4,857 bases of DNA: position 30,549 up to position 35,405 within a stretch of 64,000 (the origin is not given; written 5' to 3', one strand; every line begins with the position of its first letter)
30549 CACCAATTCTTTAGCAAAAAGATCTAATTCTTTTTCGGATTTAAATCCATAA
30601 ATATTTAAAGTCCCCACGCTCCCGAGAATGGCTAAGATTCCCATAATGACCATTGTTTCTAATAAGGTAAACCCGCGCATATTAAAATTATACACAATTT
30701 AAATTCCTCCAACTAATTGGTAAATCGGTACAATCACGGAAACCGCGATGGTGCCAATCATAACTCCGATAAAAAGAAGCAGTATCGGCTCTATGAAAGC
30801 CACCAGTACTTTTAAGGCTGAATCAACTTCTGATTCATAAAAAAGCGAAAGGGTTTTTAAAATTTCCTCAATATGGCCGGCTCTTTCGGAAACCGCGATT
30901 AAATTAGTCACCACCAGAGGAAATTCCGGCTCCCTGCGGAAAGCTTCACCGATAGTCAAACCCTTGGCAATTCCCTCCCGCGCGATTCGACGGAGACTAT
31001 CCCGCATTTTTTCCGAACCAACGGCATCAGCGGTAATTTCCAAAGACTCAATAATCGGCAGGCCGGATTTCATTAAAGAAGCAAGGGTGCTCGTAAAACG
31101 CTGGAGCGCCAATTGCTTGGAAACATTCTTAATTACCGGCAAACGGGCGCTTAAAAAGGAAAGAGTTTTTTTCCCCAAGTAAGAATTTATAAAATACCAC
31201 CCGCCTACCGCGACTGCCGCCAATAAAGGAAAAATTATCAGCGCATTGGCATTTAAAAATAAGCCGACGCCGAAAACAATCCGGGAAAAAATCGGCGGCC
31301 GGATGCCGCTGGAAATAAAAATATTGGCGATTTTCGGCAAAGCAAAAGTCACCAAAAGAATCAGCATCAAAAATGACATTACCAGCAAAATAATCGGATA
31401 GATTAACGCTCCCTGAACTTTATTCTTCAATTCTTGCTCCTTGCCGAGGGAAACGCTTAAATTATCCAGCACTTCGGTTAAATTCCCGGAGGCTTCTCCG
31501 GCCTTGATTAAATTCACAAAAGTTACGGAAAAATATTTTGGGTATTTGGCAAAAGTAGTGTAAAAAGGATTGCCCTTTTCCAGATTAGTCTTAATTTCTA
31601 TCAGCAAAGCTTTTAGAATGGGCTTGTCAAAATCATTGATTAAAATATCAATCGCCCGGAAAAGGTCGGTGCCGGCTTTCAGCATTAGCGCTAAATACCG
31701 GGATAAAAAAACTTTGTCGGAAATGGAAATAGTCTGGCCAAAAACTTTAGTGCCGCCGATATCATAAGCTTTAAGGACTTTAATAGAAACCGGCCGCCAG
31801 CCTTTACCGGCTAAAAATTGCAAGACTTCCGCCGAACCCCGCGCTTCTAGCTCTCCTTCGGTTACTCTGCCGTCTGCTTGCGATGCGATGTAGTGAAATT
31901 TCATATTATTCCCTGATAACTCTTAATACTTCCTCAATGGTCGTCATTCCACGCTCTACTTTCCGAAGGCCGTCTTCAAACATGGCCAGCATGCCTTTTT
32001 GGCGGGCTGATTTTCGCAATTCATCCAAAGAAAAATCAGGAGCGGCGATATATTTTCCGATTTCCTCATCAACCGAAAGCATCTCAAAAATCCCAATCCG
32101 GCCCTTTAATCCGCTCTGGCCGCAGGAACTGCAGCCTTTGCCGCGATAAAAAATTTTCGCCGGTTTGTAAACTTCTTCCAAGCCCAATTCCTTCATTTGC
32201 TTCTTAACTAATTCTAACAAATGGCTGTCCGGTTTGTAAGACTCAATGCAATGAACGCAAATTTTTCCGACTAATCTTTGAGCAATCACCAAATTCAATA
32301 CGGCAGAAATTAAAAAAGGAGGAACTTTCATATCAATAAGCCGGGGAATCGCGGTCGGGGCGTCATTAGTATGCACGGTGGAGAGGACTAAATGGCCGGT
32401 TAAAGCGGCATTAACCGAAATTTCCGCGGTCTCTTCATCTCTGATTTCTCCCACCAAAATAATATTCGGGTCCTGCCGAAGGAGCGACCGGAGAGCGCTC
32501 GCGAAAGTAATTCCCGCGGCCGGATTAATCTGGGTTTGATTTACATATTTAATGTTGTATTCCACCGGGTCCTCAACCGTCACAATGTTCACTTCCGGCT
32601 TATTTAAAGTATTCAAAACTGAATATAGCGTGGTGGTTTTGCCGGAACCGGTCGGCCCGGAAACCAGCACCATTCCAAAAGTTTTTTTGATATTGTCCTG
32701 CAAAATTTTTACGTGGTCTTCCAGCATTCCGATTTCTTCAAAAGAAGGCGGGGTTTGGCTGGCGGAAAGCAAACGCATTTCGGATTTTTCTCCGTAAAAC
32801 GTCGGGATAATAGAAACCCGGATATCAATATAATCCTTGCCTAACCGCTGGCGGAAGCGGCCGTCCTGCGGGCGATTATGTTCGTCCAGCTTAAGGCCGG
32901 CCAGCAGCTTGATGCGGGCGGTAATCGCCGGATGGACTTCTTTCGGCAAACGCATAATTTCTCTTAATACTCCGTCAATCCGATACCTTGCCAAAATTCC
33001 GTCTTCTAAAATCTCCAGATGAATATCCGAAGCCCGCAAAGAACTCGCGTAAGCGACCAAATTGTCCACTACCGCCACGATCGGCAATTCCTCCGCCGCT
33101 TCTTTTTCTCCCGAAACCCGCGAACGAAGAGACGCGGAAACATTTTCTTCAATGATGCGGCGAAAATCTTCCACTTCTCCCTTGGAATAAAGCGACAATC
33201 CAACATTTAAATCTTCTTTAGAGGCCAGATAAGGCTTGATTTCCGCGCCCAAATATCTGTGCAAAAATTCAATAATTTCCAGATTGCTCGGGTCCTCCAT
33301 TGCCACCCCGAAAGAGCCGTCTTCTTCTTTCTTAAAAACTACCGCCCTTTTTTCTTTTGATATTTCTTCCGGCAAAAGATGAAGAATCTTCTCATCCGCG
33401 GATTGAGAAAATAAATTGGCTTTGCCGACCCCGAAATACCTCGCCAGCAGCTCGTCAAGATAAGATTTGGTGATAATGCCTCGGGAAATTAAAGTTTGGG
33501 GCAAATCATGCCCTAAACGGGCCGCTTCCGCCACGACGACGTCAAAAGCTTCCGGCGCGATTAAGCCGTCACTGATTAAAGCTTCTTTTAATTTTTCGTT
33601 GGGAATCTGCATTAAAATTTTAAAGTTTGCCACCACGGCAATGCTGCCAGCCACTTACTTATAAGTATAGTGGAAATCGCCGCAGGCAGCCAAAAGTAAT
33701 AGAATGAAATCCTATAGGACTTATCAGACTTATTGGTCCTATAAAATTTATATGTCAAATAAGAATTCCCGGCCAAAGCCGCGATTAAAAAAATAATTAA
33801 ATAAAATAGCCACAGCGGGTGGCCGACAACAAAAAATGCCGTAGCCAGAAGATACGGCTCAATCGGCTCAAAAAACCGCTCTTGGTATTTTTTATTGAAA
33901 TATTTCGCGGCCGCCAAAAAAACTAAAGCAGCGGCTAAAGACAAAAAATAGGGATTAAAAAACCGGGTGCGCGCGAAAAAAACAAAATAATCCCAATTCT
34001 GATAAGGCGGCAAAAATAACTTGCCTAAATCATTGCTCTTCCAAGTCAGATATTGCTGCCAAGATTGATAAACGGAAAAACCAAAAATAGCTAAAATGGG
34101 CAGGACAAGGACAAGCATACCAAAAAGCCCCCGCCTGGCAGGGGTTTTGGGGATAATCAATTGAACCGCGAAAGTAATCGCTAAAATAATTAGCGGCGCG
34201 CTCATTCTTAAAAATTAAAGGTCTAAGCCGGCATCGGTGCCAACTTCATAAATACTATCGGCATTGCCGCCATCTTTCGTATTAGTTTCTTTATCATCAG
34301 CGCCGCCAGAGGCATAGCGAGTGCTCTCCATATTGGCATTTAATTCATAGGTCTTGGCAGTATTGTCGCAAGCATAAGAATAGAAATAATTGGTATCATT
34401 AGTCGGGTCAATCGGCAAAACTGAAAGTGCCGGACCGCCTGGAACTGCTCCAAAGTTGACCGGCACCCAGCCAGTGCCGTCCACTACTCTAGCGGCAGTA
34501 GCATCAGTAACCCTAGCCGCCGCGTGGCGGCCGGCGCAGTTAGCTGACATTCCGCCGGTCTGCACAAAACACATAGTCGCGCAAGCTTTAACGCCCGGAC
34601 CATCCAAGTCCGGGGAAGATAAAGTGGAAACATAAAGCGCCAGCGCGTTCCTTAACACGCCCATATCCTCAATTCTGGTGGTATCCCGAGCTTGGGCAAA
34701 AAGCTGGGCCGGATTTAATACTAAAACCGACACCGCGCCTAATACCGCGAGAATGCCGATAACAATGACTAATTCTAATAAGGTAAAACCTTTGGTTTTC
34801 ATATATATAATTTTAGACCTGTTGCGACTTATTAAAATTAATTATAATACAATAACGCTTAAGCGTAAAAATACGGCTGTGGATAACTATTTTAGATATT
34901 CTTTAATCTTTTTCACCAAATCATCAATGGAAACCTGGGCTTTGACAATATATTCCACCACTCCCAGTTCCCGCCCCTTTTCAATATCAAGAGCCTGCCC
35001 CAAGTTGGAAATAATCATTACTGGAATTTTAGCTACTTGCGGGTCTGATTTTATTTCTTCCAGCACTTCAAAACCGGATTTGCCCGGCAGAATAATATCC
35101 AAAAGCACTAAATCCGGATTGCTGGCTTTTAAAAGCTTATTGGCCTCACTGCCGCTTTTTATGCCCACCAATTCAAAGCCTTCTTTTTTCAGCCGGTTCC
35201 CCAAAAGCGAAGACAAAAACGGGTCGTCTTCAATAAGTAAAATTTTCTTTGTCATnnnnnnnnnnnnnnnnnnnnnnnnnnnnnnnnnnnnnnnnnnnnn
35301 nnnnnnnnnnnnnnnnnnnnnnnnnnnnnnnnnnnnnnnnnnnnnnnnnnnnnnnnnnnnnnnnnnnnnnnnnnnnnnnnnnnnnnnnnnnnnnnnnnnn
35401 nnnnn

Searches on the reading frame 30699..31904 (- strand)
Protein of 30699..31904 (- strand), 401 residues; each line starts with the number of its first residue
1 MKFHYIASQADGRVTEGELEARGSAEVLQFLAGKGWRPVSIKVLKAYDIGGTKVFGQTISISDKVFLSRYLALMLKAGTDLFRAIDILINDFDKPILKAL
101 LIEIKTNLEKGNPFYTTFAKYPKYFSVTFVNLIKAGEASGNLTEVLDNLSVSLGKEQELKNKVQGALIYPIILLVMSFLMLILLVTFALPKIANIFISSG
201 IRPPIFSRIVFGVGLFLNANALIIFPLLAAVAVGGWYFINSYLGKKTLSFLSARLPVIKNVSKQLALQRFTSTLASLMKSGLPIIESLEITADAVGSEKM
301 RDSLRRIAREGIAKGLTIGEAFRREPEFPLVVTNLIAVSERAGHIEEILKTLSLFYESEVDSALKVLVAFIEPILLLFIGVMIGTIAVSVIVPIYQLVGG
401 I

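Call 66: search_protein_families(library=pfam, proteins=[window:30699-31904:-], max_evalue=0.00001)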
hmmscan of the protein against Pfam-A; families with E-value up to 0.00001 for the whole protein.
window:30699-31904:- (401 aa): 1 family
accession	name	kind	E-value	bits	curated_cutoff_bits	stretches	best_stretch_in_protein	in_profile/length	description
PF00482.28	T2SSF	-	1.4e-53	180.6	25.2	2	68-190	2-125/125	Type II secretion system (T2SS), protein F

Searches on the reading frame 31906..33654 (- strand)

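Call 66: search_protein_families(library=pfam, proteins=[window:31906-33654:-], max_evalue=0.00001)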
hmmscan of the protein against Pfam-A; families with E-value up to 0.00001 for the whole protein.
window:31906-33654:- (582 aa): 3 families
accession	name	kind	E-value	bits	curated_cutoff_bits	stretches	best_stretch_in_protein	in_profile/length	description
PF00437.27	T2SSE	-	2.4e-116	388.9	24.9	1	186-578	2-370/370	Type II/IV secretion system protein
PF05157.20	MshEN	-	1.1e-10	41.8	23.1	1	80-158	7-85/90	MshEN domain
PF13191.12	AAA_16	-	7.1e-06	27.1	32.6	0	324-395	22-82/167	AAA ATPase domain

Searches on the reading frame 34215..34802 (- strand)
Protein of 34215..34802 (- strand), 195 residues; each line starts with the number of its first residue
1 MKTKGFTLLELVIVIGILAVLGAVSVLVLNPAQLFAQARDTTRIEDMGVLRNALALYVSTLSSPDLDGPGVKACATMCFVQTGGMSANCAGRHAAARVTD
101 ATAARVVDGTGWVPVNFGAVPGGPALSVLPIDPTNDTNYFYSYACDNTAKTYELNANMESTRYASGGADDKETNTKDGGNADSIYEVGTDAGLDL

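Call 10: search_protein_families(library=ncbifam, proteins=[window:34215-34802:-], max_evalue=0.01)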
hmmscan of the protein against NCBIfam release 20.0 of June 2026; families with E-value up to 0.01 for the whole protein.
window:34215-34802:- (195 aa): 4 families
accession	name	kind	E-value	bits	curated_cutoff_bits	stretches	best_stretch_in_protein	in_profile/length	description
TIGR02532.1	IV_pilin_GFxxxE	domain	4.8e-05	23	16.3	1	4-24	2-22/24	prepilin-type N-terminal cleavage/methylation domain-containing protein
NF007862.0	PRK10574.1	equivalog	9.5e-05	22.6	138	1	2-26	3-27/145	prepilin peptidase-dependent pilin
TIGR01710.1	typeII_sec_gspG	equivalog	0.00023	21.2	88.85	1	4-57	1-52/134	type II secretion system major pseudopilin GspG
TIGR01708.2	typeII_sec_gspH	equivalog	0.0072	16.3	80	0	4-30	2-28/169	type II secretion system minor pseudopilin GspH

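Call 46: search_protein_families(library=pfam, proteins=[window:34215-34802:-], max_evalue=1)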
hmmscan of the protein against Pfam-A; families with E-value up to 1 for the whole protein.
window:34215-34802:- (195 aa): 1 family
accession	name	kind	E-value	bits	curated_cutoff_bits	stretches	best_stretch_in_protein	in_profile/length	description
PF07963.17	N_methyl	-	7.6e-06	25.7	21.2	1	2-24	3-25/27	Prokaryotic N-terminal methylation motif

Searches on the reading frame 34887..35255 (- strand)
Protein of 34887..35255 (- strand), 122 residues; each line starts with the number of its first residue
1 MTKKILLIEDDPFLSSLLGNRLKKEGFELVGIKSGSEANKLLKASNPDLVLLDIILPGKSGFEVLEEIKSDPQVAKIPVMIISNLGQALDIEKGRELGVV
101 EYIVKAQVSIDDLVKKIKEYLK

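Call 46: search_protein_families(library=pfam, proteins=[window:34887-35255:-], max_evalue=1)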
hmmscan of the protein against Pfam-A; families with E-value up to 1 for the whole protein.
window:34887-35255:- (122 aa): 1 family
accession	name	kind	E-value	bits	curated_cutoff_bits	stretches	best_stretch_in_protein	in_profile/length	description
PF00072.30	Response_reg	-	1.2e-21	77.3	30.2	1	5-117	1-110/111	Response regulator receiver domain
